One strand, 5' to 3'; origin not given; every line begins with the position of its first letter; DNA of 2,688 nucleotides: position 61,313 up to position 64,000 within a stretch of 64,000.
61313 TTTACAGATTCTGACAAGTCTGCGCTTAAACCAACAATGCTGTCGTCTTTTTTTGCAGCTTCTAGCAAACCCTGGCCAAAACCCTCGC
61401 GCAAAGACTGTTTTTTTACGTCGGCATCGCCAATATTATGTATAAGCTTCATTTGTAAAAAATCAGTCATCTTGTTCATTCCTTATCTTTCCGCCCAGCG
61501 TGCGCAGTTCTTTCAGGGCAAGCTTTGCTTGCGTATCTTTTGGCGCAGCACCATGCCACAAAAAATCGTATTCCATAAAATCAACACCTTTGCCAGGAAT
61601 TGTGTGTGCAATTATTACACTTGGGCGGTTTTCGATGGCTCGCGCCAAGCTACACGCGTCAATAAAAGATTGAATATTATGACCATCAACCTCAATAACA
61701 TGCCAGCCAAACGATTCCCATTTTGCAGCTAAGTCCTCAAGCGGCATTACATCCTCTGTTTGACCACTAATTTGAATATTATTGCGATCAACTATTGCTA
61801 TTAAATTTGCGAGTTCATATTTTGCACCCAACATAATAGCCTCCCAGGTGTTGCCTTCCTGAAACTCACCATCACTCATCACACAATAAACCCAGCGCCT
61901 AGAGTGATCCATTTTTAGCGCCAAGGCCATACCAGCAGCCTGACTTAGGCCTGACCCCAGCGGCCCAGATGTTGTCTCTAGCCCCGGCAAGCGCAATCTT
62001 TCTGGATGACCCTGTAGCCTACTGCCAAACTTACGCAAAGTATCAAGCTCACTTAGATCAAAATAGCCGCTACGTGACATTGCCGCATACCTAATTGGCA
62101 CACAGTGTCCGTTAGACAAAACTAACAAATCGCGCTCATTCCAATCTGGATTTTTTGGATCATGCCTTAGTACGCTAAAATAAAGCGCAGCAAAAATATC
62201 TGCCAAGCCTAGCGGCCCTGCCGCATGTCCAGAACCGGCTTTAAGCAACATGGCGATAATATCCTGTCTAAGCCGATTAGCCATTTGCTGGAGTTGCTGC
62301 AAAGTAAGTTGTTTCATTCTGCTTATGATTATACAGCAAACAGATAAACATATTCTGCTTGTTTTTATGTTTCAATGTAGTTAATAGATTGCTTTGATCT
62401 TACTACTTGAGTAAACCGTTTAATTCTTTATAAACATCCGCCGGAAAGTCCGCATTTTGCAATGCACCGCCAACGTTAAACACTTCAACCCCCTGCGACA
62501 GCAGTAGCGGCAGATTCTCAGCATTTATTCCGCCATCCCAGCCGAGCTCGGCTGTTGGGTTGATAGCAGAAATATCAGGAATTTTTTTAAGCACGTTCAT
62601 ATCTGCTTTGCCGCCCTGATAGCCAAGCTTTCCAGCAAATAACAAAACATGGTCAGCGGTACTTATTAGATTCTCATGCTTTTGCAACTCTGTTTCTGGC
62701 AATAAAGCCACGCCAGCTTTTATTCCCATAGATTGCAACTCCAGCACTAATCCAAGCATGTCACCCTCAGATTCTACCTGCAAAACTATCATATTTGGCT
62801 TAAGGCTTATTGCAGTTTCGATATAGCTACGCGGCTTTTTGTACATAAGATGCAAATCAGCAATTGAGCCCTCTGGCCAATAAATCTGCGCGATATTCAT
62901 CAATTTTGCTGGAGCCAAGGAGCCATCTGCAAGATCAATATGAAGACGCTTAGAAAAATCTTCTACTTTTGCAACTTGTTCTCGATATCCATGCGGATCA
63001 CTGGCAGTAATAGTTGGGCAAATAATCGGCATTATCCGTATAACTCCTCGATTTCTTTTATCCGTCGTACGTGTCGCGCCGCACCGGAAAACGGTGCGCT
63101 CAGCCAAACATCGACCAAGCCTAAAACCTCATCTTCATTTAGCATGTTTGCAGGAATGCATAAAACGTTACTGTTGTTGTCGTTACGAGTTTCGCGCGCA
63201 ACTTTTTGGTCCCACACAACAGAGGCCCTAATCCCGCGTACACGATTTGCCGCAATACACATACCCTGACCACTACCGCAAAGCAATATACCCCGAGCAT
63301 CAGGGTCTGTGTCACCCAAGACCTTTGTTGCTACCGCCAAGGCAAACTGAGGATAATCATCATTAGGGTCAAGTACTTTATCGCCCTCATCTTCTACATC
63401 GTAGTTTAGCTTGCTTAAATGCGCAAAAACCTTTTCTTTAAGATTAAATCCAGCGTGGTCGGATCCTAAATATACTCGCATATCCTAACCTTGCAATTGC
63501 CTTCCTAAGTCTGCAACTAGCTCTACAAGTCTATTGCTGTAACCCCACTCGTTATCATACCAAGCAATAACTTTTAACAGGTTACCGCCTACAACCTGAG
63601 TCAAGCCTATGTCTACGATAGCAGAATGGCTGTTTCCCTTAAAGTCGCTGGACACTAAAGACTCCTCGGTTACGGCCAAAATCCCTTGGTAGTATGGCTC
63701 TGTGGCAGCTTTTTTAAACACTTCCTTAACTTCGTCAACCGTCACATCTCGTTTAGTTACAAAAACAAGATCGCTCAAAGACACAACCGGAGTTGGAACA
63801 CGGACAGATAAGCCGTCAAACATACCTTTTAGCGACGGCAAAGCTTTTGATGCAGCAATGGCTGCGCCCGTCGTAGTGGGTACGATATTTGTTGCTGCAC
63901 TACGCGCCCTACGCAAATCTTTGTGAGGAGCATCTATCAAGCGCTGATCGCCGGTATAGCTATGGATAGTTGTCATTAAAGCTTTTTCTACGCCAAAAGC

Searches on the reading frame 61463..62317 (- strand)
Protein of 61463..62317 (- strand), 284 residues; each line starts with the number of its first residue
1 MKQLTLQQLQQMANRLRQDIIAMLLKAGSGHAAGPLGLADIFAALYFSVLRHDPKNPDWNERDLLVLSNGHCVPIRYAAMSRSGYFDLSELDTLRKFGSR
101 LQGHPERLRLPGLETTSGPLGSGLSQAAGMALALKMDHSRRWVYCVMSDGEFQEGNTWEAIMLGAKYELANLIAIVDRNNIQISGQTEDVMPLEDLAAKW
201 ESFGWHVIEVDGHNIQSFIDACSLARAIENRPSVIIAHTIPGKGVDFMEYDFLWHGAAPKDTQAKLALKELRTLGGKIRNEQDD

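Call 63: find_encoding_contigs(protein=window:61463-62317:-, flank=10000, max_places=3)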
Protein window:61463-62317:- (284 aa): 2 contigs read that carry it; 1 place shown.
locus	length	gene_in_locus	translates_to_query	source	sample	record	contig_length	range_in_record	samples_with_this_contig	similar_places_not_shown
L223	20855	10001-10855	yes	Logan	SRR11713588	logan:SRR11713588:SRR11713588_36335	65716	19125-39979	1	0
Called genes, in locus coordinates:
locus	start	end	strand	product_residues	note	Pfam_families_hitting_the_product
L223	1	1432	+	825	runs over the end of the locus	PF01588:tRNA_bind, PF03483:B3_4, PF03484:B5, PF17759:tRNA_synthFbeta, PF03147:FDX-ACB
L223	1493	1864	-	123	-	-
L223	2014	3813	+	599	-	PF00664:ABC_membrane, PF02463:SMC_N (weak), PF00005:ABC_tran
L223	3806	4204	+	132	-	PF00293:NUDIX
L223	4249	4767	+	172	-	PF00254:FKBP_C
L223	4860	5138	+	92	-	PF00462:Glutaredoxin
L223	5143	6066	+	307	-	PF07992:Pyr_redox_2, PF13738:Pyr_redox_3, PF00070:Pyr_redox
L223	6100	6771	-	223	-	PF03009:GDPD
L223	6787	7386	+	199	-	PF00719:Pyrophosphatase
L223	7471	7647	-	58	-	-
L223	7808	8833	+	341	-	PF00044:Gp_dh_N, PF02800:Gp_dh_C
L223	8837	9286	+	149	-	PF02502:LacAB_rpiB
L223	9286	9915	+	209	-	PF00834:Ribul_P_3_epim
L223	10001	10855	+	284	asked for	PF00456:Transketolase_N, PF13292:DXP_synthase_N, PF00676:E1_dh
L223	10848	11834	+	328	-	PF02779:Transket_pyr, PF02780:Transketolase_C, PF22613:Transketolase_C_1 (weak)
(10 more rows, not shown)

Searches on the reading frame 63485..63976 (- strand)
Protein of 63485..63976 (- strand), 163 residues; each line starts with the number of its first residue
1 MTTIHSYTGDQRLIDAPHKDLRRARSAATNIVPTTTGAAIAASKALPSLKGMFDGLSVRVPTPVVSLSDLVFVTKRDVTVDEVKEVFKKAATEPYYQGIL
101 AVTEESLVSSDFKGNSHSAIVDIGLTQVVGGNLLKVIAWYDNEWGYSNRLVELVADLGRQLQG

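Call 21: find_encoding_contigs(protein=window:63485-63976:-, flank=10000, max_places=3)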
Protein window:63485-63976:- (163 aa): no gene with exactly this product is on record in the collection.
